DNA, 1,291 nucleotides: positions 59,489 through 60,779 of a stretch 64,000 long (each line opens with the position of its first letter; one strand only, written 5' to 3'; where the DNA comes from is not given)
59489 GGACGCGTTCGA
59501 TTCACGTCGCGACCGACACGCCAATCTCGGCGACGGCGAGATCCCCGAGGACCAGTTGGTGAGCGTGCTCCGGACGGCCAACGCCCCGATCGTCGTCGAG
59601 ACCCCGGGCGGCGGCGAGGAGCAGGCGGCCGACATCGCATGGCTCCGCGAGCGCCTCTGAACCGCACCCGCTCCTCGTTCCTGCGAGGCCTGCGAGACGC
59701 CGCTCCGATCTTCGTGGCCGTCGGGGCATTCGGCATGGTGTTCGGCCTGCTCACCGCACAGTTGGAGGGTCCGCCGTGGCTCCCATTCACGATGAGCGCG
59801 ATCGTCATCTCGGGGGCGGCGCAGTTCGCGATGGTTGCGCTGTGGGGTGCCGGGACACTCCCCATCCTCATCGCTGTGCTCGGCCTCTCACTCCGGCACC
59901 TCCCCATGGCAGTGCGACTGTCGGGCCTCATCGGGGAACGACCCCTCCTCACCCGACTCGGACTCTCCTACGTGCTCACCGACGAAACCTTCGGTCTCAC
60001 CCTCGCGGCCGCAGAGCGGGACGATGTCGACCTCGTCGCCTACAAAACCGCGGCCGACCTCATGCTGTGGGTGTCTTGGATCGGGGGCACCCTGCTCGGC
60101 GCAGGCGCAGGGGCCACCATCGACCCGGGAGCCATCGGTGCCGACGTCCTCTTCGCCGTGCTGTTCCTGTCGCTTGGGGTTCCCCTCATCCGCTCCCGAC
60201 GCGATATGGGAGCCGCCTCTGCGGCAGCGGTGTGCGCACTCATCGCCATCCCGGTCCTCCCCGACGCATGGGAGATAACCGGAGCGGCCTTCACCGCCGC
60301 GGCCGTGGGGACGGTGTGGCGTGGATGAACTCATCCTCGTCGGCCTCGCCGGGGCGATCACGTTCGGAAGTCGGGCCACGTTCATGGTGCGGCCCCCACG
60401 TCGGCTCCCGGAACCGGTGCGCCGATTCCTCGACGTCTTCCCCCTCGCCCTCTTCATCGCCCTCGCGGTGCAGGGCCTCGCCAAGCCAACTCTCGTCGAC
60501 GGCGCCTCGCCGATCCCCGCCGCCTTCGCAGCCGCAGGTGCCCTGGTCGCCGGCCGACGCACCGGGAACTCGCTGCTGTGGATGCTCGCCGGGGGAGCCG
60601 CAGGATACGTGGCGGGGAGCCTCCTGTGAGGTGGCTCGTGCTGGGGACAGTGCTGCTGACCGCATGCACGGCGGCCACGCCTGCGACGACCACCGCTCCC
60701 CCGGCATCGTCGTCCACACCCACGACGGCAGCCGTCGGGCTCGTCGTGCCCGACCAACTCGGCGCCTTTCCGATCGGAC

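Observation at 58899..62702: Six consecutive plus-strand genes chained by overlapping stops and starts: nfo, azlC, azlD, DUF192 lipoprotein, degenerate-GGDEF PAS protein, histidine phosphatase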

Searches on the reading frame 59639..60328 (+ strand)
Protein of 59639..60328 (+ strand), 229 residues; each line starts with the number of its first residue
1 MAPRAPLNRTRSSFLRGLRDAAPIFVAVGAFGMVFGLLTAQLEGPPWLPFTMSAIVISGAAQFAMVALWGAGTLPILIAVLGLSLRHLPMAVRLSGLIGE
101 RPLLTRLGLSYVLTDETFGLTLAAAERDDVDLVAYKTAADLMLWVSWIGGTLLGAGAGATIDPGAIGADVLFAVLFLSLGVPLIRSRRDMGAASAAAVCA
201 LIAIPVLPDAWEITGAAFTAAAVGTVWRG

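Call 5: search_protein_families(library=pfam, proteins=[window:59639-60328:+], max_evalue=0.01)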
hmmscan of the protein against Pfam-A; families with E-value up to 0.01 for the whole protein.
window:59639-60328:+ (229 aa): 1 family
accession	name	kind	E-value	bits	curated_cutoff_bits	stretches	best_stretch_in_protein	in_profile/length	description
PF03591.19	AzlC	-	5.1e-28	98.7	32.1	1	23-161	1-137/137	AzlC protein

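Call 6: search_protein_families(library=ncbifam, proteins=[window:59639-60328:+], max_evalue=0.01)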
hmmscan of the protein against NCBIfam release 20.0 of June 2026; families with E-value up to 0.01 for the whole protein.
window:59639-60328:+ (229 aa): 1 family
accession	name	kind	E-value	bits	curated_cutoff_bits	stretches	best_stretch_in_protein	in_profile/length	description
TIGR00346.1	azlC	equivalog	1e-09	38.9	332.35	1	22-181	10-170/221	azaleucine resistance protein AzlC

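Call 31: find_homologous_proteins(query=window:59639-60328:+, max_evalue=1e-8)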
Query window:59639-60328:+ (229 aa): 242 proteins with E <= 1e-8 among 8000 candidates; the best 120 are listed.
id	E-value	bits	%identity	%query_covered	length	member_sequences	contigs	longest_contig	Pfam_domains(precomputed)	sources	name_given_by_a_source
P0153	1.0e-127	442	95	100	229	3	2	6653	PF03591.20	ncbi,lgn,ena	-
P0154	1.4e-103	364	78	100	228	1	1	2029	PF03591.20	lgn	-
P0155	4.0e-102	359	76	100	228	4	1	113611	PF03591.20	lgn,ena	-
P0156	3.2e-98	346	75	100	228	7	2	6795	PF03591.20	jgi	jgi:predicted branched-subunit amino acid permease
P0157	2.2e-97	343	75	100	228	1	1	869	PF03591.20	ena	-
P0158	5.4e-97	342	73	100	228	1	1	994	PF03591.20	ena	-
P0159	1.3e-96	341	73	100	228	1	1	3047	PF03591.20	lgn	-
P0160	1.4e-65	239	58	95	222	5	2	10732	PF03591.20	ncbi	ncbi:MAG: AzlC family ABC transporter permease [Acidimicrobiia bacterium]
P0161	4.9e-65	237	57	94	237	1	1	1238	PF03591.20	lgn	-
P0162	5.2e-65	237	58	88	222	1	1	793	PF03591.20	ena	-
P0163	2.3e-64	235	55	96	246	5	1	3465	PF03591.20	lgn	-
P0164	3.6e-64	235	57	95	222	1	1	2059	PF03591.20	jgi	jgi:predicted branched-subunit amino acid permease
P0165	4.0e-64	234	56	89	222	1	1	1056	PF03591.20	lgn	-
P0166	1.2e-63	233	57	88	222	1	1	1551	PF03591.20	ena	-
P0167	1.2e-63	233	57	95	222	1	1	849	PF03591.20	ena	-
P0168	3.6e-63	231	58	94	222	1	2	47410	PF03591.20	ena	-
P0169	3.8e-63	231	56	95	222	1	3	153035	PF03591.20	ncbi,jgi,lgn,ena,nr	ncbi:MAG: AzlC family ABC transporter permease [Acidimicrobiia bacterium]|nr:AzlC family ABC transpo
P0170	7.2e-62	227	56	95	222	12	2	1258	PF03591.20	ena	-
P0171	1.1e-61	226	55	95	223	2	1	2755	PF03591.20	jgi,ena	-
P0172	2.2e-61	225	57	92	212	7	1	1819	PF03591.20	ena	-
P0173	2.9e-61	225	56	93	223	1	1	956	PF03591.20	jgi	jgi:predicted branched-subunit amino acid permease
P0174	3.4e-61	225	56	88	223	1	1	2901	PF03591.20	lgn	-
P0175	3.6e-61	225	56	94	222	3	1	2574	PF03591.20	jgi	jgi:predicted branched-subunit amino acid permease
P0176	3.8e-61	225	56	88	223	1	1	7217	PF03591.20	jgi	-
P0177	4.5e-61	224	55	89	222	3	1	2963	PF03591.20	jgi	jgi:4-azaleucine resistance transporter AzlC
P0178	5.0e-61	224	56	94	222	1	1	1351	PF03591.20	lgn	-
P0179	7.4e-61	224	54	90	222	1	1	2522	PF03591.20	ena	-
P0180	1.6e-60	223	55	89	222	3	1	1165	PF03591.20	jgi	jgi:4-azaleucine resistance transporter AzlC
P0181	1.6e-60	223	55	88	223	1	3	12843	PF03591.20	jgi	-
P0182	2.1e-60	222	54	89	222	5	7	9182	PF03591.20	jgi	jgi:4-azaleucine resistance transporter AzlC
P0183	3.2e-60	222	57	94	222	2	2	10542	PF03591.20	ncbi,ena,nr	ncbi:MAG TPA: AzlC family ABC transporter permease [Acidimicrobiia bacterium]|nr:AzlC family ABC tra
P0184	3.7e-60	221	56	88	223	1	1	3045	PF03591.20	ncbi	-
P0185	3.8e-60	221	55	93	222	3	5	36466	PF03591.20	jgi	jgi:4-azaleucine resistance transporter AzlC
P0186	4.8e-60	221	59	78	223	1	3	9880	PF03591.20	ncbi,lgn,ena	-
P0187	6.4e-60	221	55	88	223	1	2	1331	PF03591.20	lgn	-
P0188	7.9e-60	220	54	89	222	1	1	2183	PF03591.20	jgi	jgi:4-azaleucine resistance transporter AzlC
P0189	8.2e-60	220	55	93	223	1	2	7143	PF03591.20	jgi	jgi:predicted branched-subunit amino acid permease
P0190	9.7e-60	220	57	95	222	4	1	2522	PF03591.20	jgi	jgi:predicted branched-subunit amino acid permease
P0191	1.9e-59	219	55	93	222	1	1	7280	PF03591.20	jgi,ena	-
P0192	3.1e-59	218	53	96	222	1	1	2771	PF03591.20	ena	-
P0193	3.3e-59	218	55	88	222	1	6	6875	PF03591.20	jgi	jgi:4-azaleucine resistance transporter AzlC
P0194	3.7e-59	218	56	89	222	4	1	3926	PF03591.20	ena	-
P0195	4.3e-59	218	53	88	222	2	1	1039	PF03591.20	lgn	-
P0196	4.6e-59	218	55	88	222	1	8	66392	PF03591.20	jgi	jgi:4-azaleucine resistance transporter AzlC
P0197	6.0e-59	218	54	93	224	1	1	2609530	PF03591.20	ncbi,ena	-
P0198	6.3e-59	217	54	90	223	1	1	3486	PF03591.20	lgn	-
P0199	7.6e-59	217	54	89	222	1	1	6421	PF03591.20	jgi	jgi:4-azaleucine resistance transporter AzlC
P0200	1.2e-58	216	53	89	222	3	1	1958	PF03591.20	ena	-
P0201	1.3e-58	216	53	95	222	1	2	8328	PF03591.20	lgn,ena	-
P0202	2.5e-58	216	53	96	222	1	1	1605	PF03591.20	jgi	jgi:4-azaleucine resistance transporter AzlC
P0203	2.5e-58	216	57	93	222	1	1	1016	PF03591.20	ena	-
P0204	4.4e-58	215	55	93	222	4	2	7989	PF03591.20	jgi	jgi:predicted branched-subunit amino acid permease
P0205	5.8e-58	214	53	89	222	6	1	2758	PF03591.20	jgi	jgi:4-azaleucine resistance transporter AzlC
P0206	6.9e-58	214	53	90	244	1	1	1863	PF03591.20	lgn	-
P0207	8.5e-58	214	56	93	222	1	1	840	PF03591.20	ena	-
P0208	1.2e-57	213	56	88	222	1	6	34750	PF03591.20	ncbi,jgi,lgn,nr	ncbi:MAG: hypothetical protein FJW79_02870 [Actinobacteria bacterium]|nr:hypothetical protein [Actin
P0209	1.2e-57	213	54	90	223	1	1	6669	PF03591.20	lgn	-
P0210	1.4e-57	213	53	88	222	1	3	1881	PF03591.20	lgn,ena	-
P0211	1.4e-57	213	53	88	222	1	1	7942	PF03591.20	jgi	jgi:4-azaleucine resistance transporter AzlC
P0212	1.6e-57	213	53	89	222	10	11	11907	PF03591.20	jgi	jgi:4-azaleucine resistance transporter AzlC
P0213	1.7e-57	213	54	88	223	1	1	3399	PF03591.20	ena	-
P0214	1.7e-57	213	52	89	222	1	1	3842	PF03591.20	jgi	jgi:4-azaleucine resistance transporter AzlC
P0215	2.1e-57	212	53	88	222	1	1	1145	PF03591.20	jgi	jgi:4-azaleucine resistance transporter AzlC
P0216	2.2e-57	212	53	88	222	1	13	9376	PF03591.20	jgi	jgi:4-azaleucine resistance transporter AzlC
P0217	2.3e-57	212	56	76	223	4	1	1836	PF03591.20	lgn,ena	-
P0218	2.4e-57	212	53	93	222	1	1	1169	PF03591.20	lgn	-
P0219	2.9e-57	212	52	87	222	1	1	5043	PF03591.20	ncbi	ncbi:MAG: AzlC family ABC transporter permease [Acidimicrobiia bacterium]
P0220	3.5e-57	212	54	89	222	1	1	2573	PF03591.20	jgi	jgi:4-azaleucine resistance transporter AzlC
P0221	4.0e-57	212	53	89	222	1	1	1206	PF03591.20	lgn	-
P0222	4.4e-57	211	54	88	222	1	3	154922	PF03591.20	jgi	jgi:predicted branched-subunit amino acid permease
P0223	5.2e-57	211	53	94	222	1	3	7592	PF03591.20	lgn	-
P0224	5.2e-57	211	52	88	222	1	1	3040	PF03591.20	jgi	jgi:4-azaleucine resistance transporter AzlC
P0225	5.6e-57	211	54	93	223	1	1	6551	PF03591.20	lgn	-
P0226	5.7e-57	211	52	87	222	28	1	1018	PF03591.20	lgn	-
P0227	5.7e-57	211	51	89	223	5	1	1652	PF03591.20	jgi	-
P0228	6.6e-57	211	52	87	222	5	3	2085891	PF03591.20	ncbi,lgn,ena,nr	ncbi:MAG TPA: AzlC family ABC transporter permease [Acidimicrobiia bacterium]|nr:AzlC family ABC tra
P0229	6.8e-57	211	58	86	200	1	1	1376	PF03591.20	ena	-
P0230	7.7e-57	211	55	89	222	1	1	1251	PF03591.20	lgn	-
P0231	7.7e-57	211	52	89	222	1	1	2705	PF03591.20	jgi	jgi:4-azaleucine resistance transporter AzlC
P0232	1.5e-56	210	53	94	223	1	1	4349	PF03591.20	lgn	-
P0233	1.5e-56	210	54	94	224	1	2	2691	PF03591.20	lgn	-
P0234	1.7e-56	209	52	88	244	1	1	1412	PF03591.20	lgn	-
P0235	2.0e-56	209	56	94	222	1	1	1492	PF03591.20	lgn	-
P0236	2.2e-56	209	50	89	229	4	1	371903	PF03591.20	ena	-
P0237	2.2e-56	209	53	89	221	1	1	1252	PF03591.20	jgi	jgi:4-azaleucine resistance transporter AzlC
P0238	2.2e-56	209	53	94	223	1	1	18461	PF03591.20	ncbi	ncbi:MAG TPA: AzlC family ABC transporter permease [Acidimicrobiia bacterium]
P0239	2.4e-56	209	53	94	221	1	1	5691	PF03591.20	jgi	jgi:4-azaleucine resistance transporter AzlC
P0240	2.4e-56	209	56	88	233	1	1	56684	PF03591.20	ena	-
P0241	2.7e-56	209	52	87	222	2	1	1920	PF03591.20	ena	-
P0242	3.0e-56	209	54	93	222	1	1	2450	PF03591.20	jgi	-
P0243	3.1e-56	209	54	93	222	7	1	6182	PF03591.20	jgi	jgi:predicted branched-subunit amino acid permease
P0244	3.9e-56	208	55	88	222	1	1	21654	PF03591.20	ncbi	ncbi:MAG: AzlC family ABC transporter permease [Actinomycetota bacterium]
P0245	4.9e-56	208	54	90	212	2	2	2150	PF03591.20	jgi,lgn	jgi:predicted branched-subunit amino acid permease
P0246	5.8e-56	208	50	89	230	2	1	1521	PF03591.20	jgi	jgi:predicted branched-subunit amino acid permease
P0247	6.4e-56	208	56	90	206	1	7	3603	PF03591.20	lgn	-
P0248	7.8e-56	207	53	93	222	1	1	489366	PF03591.20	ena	-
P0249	8.1e-56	207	52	92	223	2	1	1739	PF03591.20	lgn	-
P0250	8.2e-56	207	56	94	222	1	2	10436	PF03591.20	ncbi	-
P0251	1.0e-55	207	51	93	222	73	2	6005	PF03591.20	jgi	jgi:4-azaleucine resistance transporter AzlC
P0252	1.1e-55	207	52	86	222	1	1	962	PF03591.20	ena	-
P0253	1.1e-55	207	53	93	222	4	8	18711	PF03591.20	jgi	jgi:predicted branched-subunit amino acid permease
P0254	1.1e-55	207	55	93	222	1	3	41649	PF03591.20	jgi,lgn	jgi:predicted branched-subunit amino acid permease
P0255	1.2e-55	207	52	89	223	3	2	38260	PF03591.20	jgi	-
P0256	1.3e-55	207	52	90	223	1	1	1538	PF03591.20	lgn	-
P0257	2.4e-55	206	53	88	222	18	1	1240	PF03591.20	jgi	jgi:4-azaleucine resistance transporter AzlC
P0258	2.6e-55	206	53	93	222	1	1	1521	PF03591.20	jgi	jgi:4-azaleucine resistance transporter AzlC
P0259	2.8e-55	206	53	88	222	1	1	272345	PF03591.20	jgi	jgi:predicted branched-subunit amino acid permease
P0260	3.2e-55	205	52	93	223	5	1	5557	PF03591.20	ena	-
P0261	3.2e-55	205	51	92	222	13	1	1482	PF03591.20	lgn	-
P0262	3.6e-55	205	53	88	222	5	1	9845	PF03591.20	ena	-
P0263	3.9e-55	205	51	93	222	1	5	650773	PF03591.20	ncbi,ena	-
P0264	3.9e-55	205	51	93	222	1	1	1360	PF03591.20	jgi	jgi:predicted branched-subunit amino acid permease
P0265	4.0e-55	205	52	93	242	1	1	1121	PF03591.20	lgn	-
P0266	4.1e-55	205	52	93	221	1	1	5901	PF03591.20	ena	-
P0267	4.3e-55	205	54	93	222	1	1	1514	PF03591.20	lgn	-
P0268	5.2e-55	205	51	93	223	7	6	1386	PF03591.20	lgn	-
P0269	6.0e-55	204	53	93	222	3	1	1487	PF03591.20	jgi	-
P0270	7.5e-55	204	50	94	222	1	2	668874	PF03591.20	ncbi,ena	-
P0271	7.5e-55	204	51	93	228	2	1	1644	PF03591.20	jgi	jgi:4-azaleucine resistance transporter AzlC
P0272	1.1e-54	204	56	86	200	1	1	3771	PF03591.20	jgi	jgi:predicted branched-subunit amino acid permease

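Call 33: find_encoding_contigs(protein=P0169, flank=6000, max_places=2)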
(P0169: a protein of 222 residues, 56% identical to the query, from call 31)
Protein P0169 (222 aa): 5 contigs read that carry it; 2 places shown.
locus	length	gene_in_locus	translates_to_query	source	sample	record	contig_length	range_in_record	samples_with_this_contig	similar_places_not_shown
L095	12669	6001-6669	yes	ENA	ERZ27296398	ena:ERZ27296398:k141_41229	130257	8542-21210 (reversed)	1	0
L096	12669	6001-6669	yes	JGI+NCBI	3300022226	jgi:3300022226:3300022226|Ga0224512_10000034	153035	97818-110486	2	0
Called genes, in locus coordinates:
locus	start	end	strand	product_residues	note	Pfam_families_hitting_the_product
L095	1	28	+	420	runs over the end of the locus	PF07690:MFS_1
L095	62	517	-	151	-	-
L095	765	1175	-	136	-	PF03928:HbpS-like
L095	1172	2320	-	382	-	PF01408:GFO_IDH_MocA, PF02894:GFO_IDH_MocA_C, PF22685:Gal80p_C-like, PF22725:GFO_IDH_MocA_C3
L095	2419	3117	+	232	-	PF00072:Response_reg, PF00486:Trans_reg_C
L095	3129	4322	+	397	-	PF00672:HAMP, PF00512:HisKA, PF13581:HATPase_c_2 (faint), PF02518:HATPase_c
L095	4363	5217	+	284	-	-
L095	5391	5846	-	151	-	PF10604:Polyketide_cyc2 (weak)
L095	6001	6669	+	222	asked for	PF03591:AzlC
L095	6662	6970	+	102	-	PF05437:AzlD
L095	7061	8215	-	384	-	PF01658:Inos-1-P_synth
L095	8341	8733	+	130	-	-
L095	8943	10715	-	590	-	PF11832:DUF3352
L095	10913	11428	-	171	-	PF13563:2_5_RNA_ligase2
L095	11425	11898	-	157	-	PF01243:PNPOx_N, PF12900:Pyridox_ox_2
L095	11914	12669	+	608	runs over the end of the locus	PF00512:HisKA, PF02518:HATPase_c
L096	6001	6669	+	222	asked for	PF03591:AzlC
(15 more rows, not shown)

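Call 34: find_encoding_contigs(protein=P0228, flank=6000, max_places=2)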
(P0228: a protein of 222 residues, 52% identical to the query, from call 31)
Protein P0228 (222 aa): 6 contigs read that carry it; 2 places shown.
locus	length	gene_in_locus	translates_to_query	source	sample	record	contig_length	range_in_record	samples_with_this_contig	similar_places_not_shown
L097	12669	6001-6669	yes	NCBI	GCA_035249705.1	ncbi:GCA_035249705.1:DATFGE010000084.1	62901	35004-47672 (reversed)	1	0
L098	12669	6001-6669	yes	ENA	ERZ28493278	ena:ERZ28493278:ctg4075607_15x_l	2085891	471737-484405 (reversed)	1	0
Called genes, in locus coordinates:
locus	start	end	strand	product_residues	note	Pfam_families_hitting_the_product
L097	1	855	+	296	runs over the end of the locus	PF01149:Fapy_DNA_glyco, PF06831:H2TH, PF00416:Ribosomal_S13 (faint), PF06827:zf-FPG_IleRS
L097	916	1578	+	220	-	PF27531:MT3502_N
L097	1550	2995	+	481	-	PF00817:IMS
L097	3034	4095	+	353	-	PF02720:DUF222 (faint), PF01844:HNH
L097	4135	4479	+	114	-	PF28474:DUF8412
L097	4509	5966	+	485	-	PF00171:Aldedh, PF05893:LuxC (weak)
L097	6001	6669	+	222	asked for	PF03591:AzlC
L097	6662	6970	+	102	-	PF05437:AzlD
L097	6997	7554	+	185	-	PF01872:RibD_C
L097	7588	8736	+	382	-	PF00365:PFK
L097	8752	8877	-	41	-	-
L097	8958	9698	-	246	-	PF01553:Acyltransferase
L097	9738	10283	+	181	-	PF01812:5-FTHF_cyc-lig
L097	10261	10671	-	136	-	PF01243:PNPOx_N, PF12900:Pyridox_ox_2 (weak)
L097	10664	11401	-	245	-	PF00657:Lipase_GDSL, PF13472:Lipase_GDSL_2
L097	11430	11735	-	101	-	-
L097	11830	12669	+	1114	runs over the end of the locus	PF02310:B12-binding, PF03308:MeaB, PF02492:cobW (weak), PF01642:MM_CoA_mutase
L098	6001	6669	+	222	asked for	PF03591:AzlC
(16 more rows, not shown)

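Call 35: find_encoding_contigs(protein=P0160, flank=6000, max_places=2)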
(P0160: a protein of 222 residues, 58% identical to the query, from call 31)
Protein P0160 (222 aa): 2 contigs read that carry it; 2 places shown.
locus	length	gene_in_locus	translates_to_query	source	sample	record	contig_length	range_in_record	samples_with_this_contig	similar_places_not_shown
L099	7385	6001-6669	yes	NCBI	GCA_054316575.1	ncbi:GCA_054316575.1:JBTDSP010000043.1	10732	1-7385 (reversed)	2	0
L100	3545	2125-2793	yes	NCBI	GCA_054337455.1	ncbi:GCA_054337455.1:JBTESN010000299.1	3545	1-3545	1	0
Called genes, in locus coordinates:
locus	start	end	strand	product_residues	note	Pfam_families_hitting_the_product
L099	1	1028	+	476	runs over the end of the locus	PF00370:FGGY_N, PF02782:FGGY_C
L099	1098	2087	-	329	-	PF01408:GFO_IDH_MocA, PF22725:GFO_IDH_MocA_C3, PF02894:GFO_IDH_MocA_C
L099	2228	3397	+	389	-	PF07690:MFS_1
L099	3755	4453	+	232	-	PF00072:Response_reg, PF00486:Trans_reg_C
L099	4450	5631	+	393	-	PF00672:HAMP, PF00512:HisKA, PF02518:HATPase_c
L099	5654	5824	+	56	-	-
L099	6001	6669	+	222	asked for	PF03591:AzlC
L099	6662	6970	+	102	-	PF05437:AzlD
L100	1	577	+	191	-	PF00072:Response_reg, PF00486:Trans_reg_C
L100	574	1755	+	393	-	PF00672:HAMP, PF00512:HisKA, PF02518:HATPase_c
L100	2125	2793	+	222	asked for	PF03591:AzlC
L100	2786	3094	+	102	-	PF05437:AzlD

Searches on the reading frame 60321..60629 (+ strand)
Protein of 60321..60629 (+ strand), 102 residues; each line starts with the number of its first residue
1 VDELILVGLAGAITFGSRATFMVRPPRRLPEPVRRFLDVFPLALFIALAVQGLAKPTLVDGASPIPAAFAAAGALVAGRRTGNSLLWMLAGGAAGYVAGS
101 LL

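Call 5: search_protein_families(library=pfam, proteins=[window:60321-60629:+], max_evalue=0.01)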
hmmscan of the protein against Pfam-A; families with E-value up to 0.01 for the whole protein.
window:60321-60629:+ (102 aa): 1 family
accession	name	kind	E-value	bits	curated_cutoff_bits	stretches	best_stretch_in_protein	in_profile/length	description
PF05437.17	AzlD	-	7e-11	42.6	23.7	1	4-96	2-96/99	Branched-chain amino acid transport protein (AzlD)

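Call 6: search_protein_families(library=ncbifam, proteins=[window:60321-60629:+], max_evalue=0.01)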
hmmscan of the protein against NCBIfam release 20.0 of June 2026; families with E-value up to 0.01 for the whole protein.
window:60321-60629:+ (102 aa): 0 families
